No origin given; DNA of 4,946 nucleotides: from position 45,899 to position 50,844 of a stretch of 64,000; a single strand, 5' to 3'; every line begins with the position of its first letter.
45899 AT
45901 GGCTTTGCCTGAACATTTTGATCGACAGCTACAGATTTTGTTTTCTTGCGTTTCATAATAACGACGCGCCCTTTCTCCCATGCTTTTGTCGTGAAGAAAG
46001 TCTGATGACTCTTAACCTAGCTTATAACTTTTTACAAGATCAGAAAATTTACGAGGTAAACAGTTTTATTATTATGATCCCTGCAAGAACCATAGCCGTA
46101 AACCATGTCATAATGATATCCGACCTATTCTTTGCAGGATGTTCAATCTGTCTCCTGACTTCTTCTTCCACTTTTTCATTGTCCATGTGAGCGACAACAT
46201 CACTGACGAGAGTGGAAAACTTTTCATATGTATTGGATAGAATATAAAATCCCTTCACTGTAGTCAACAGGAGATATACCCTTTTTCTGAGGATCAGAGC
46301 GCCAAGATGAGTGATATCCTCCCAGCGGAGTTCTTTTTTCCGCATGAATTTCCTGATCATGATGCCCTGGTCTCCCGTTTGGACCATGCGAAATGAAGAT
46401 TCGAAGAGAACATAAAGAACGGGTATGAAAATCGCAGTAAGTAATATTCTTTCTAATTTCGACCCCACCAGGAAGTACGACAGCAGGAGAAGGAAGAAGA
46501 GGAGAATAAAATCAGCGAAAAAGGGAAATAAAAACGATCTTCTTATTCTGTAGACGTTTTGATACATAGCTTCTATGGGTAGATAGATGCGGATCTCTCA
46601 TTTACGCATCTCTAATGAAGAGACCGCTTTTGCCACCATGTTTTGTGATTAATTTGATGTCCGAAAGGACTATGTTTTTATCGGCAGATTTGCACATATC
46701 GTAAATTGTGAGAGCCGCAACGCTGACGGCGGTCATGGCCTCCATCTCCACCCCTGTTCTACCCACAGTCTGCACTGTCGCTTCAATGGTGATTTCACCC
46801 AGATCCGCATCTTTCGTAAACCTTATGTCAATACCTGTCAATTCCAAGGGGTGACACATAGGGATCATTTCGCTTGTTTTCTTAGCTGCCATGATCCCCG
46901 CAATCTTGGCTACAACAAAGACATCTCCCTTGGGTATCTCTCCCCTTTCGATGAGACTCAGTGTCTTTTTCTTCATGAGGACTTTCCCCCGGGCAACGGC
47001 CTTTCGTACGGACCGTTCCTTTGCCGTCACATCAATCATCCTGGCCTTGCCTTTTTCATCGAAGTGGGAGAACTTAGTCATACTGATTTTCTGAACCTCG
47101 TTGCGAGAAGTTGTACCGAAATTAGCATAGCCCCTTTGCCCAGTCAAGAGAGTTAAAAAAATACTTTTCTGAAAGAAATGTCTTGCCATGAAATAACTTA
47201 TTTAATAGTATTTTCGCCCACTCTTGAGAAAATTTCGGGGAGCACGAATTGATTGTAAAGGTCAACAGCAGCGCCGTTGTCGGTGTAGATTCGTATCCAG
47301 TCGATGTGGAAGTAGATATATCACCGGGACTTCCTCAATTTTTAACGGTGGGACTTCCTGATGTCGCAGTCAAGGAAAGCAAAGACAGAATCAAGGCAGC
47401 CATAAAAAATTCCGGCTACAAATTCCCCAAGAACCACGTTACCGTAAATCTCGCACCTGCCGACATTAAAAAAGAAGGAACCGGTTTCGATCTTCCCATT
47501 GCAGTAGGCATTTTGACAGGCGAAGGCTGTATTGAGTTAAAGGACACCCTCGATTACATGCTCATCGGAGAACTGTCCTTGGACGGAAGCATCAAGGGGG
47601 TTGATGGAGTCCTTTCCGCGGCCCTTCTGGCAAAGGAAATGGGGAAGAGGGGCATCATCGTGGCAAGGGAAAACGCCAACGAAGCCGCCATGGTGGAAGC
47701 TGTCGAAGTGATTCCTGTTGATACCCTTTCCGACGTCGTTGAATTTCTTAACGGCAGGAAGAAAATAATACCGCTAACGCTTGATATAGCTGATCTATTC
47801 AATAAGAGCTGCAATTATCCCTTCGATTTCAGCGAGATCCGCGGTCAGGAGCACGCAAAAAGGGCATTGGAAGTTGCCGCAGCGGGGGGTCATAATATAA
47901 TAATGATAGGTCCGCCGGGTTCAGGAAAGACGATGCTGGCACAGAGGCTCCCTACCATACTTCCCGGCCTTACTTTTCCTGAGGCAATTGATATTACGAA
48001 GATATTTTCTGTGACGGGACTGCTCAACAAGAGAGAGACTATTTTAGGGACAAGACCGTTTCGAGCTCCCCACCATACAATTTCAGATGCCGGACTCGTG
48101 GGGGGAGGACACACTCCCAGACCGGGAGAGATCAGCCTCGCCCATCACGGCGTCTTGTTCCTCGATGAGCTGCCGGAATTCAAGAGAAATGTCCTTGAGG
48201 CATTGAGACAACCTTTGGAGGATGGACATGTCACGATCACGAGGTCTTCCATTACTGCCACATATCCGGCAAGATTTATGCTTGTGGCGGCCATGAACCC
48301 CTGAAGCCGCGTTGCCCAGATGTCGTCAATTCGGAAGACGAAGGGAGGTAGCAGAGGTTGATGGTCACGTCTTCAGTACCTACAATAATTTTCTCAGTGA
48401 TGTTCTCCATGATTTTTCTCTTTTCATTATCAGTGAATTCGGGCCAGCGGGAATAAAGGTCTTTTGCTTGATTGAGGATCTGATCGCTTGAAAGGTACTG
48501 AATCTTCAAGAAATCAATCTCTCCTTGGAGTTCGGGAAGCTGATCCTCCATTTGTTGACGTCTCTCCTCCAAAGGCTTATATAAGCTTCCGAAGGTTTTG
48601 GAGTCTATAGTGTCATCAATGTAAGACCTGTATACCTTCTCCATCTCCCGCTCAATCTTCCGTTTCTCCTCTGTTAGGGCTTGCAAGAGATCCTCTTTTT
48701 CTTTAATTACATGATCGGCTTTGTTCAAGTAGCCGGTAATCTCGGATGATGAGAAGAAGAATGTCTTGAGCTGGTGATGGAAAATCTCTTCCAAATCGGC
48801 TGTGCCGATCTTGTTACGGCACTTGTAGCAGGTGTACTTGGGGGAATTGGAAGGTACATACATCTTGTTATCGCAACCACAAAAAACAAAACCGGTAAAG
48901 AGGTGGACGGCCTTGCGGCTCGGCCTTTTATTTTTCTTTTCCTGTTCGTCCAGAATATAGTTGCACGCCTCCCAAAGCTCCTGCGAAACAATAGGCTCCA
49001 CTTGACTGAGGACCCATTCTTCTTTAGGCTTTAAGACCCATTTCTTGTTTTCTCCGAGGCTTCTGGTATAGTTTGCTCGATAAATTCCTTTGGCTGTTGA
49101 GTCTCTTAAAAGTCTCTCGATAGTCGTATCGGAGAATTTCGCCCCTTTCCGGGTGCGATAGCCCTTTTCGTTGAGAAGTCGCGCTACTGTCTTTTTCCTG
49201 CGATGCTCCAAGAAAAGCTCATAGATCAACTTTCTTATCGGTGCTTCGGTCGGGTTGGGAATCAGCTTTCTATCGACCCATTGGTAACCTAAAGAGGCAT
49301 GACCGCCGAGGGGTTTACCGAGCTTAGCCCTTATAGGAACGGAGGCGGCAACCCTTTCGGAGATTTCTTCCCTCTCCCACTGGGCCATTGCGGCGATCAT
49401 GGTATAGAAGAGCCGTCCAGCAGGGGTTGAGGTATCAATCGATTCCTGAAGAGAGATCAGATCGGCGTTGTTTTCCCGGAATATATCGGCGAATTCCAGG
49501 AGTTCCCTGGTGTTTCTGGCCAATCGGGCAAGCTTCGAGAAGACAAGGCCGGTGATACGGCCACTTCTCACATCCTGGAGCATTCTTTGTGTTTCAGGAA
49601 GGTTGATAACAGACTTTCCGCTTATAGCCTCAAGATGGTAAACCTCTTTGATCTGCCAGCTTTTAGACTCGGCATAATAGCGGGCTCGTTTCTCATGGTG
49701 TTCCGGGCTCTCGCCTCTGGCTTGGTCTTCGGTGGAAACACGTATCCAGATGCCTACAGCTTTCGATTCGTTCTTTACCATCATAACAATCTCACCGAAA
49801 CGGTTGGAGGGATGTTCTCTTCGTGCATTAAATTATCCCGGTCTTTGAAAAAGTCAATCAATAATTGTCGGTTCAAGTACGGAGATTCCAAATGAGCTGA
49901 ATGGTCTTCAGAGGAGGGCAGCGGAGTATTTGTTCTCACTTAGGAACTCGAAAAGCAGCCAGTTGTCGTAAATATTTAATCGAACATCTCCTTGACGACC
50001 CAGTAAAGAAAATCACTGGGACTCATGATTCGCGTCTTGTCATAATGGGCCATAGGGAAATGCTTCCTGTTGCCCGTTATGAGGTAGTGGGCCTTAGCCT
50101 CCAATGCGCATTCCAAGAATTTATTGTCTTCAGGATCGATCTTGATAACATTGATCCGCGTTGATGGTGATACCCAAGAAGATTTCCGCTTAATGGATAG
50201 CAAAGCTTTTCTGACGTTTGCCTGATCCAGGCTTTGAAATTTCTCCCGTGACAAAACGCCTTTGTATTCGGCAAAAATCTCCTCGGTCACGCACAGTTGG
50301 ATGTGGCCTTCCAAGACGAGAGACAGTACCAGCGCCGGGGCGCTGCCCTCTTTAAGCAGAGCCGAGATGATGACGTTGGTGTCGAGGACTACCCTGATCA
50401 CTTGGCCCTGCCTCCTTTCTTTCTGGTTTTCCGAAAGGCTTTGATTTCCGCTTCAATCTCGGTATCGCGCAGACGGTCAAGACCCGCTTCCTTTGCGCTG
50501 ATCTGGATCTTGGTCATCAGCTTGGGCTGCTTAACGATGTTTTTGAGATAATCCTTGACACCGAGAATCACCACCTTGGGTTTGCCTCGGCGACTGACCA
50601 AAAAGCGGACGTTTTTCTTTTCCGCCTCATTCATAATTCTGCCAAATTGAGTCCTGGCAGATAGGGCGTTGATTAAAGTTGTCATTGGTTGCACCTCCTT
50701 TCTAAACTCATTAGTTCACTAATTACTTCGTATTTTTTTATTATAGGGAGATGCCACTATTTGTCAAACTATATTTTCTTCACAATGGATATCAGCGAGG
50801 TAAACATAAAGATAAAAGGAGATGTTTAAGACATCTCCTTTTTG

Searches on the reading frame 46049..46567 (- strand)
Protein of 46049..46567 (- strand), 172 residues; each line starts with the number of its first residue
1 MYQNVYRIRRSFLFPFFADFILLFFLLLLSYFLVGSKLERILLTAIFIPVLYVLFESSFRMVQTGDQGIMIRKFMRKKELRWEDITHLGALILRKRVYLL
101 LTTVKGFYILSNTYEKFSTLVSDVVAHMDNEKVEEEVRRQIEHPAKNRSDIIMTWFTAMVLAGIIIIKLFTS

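Call 21: search_protein_families(library=pfam, proteins=[window:46049-46567:-], max_evalue=0.01)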
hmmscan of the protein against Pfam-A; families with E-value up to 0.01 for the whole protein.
window:46049-46567:- (172 aa): 1 family
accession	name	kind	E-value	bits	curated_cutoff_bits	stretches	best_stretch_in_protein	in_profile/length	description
PF09991.14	DUF2232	-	0.00056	19.6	27.8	1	13-171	12-176/290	Predicted membrane protein (DUF2232)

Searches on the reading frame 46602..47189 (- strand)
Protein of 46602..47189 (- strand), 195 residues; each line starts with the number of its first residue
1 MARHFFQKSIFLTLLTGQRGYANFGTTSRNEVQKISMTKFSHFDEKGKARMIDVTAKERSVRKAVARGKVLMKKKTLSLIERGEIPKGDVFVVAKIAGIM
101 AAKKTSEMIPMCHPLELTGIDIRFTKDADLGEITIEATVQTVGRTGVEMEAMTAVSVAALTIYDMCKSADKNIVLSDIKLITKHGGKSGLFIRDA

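Call 21: search_protein_families(library=pfam, proteins=[window:46602-47189:-], max_evalue=0.01)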
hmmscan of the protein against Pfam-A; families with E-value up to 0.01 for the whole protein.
window:46602-47189:- (195 aa): 1 family
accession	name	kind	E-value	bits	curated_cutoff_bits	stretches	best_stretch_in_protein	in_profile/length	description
PF01967.27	MoaC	-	5e-56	188.9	27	1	51-186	1-136/136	MoaC family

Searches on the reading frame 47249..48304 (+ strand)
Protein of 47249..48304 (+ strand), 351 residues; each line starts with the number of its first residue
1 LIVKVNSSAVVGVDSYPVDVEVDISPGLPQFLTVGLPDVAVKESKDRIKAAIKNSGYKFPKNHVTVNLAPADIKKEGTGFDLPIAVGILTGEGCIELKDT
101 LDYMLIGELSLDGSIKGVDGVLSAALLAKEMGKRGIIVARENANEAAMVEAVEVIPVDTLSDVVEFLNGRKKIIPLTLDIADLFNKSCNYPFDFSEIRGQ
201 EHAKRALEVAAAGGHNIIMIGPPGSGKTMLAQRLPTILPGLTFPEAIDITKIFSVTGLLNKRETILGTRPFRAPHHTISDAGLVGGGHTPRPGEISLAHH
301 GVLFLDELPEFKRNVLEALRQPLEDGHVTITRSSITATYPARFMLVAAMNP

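Call 21: search_protein_families(library=pfam, proteins=[window:47249-48304:+], max_evalue=0.01)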
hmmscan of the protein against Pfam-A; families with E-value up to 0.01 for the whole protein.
window:47249-48304:+ (351 aa): 16 families
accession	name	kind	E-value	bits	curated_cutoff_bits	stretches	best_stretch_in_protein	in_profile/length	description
PF01078.27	Mg_chelatase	-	1.3e-75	253.8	20.3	1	193-351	1-158/207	Magnesium chelatase, subunit ChlI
PF13541.12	ChlI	-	1.2e-46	158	27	1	20-142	1-121/121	Subunit ChlI of Mg-chelatase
PF07728.20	AAA_5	-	1.4e-09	38.5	22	1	216-351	1-123/139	AAA domain (dynein-related subfamily)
PF00493.29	MCM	-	2.3e-09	37.1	23.3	1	292-351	114-173/224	MCM P-loop domain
PF00158.32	Sigma54_activat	-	6.5e-06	26.4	20.2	1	286-349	80-141/168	Sigma-54 interaction domain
PF05496.18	RuvB_N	-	4e-05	23.9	27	0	193-232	5-51/159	Holliday junction DNA helicase RuvB P-loop domain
PF13401.12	AAA_22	-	0.00028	21.6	27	1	216-324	7-109/130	AAA domain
PF07724.20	AAA_2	-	0.0008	19.9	27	0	216-330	5-106/166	AAA domain (Cdc48 subfamily)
PF13191.12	AAA_16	-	0.0016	19.4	32.6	0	204-239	13-49/167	AAA ATPase domain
PF20720.3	nSTAND3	-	0.0022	18.2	27.2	1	214-234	17-37/155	Novel STAND NTPase 3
PF13671.12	AAA_33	-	0.0027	18.5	27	1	217-235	2-20/143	AAA domain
PF00004.35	AAA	-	0.0048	17.8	21.2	0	217-234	1-18/131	ATPase family associated with various cellular activities (AAA)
PF20030.5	bpMoxR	-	0.0066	16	27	0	203-243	20-60/205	MoxR domain in the MoxR-vWA-beta-propeller ternary systems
PF05362.19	Lon_C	-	0.008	16.2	21.1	0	58-165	90-200/205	Lon protease (S16) C-terminal proteolytic domain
PF05729.18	NACHT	-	0.0085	16.4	26.7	0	217-235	3-21/167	NACHT domain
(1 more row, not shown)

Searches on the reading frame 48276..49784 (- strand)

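Call 21: search_protein_families(library=pfam, proteins=[window:48276-49784:-], max_evalue=0.01)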
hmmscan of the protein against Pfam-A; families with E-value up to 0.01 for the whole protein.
window:48276-49784:- (502 aa): 3 families
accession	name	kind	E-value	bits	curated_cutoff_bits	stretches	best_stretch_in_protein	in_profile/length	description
PF00239.26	Resolvase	-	3.1e-31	108.9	23.3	1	12-154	3-141/145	Resolvase, N terminal domain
PF07508.19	Recombinase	-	4.5e-21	75.5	21.1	1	178-280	1-101/102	Recombinase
PF13408.12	Zn_ribbon_recom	-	0.00014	22.6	25.3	1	295-326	1-33/58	Recombinase zinc beta ribbon domain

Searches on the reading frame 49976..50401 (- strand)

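Call 21: search_protein_families(library=pfam, proteins=[window:49976-50401:-], max_evalue=0.01)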
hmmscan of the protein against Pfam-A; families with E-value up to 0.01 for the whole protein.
window:49976-50401:- (141 aa): 4 families
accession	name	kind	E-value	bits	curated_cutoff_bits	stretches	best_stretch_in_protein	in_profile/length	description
PF13470.12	PIN_3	-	3.1e-29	102.5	27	1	3-113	1-115/115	PIN domain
PF16289.11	PIN_12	-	1.3e-05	26.2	32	1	4-71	1-71/172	PIN domain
PF10130.15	PIN_2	-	0.0004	21.1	22.4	1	5-104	1-106/133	PIN domain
PF01850.27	PIN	-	0.00093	20.2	23.6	1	4-68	1-49/120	PIN domain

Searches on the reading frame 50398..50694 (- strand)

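Call 21: search_protein_families(library=pfam, proteins=[window:50398-50694:-], max_evalue=0.01)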
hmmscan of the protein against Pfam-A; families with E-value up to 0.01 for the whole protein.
window:50398-50694:- (98 aa): 1 family
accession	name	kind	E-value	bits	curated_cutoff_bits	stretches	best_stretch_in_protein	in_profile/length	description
PF02604.26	PhdYeFM_antitox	-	1.3e-08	34.9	29.8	1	12-50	8-46/74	Antitoxin Phd_YefM, type II toxin-antitoxin system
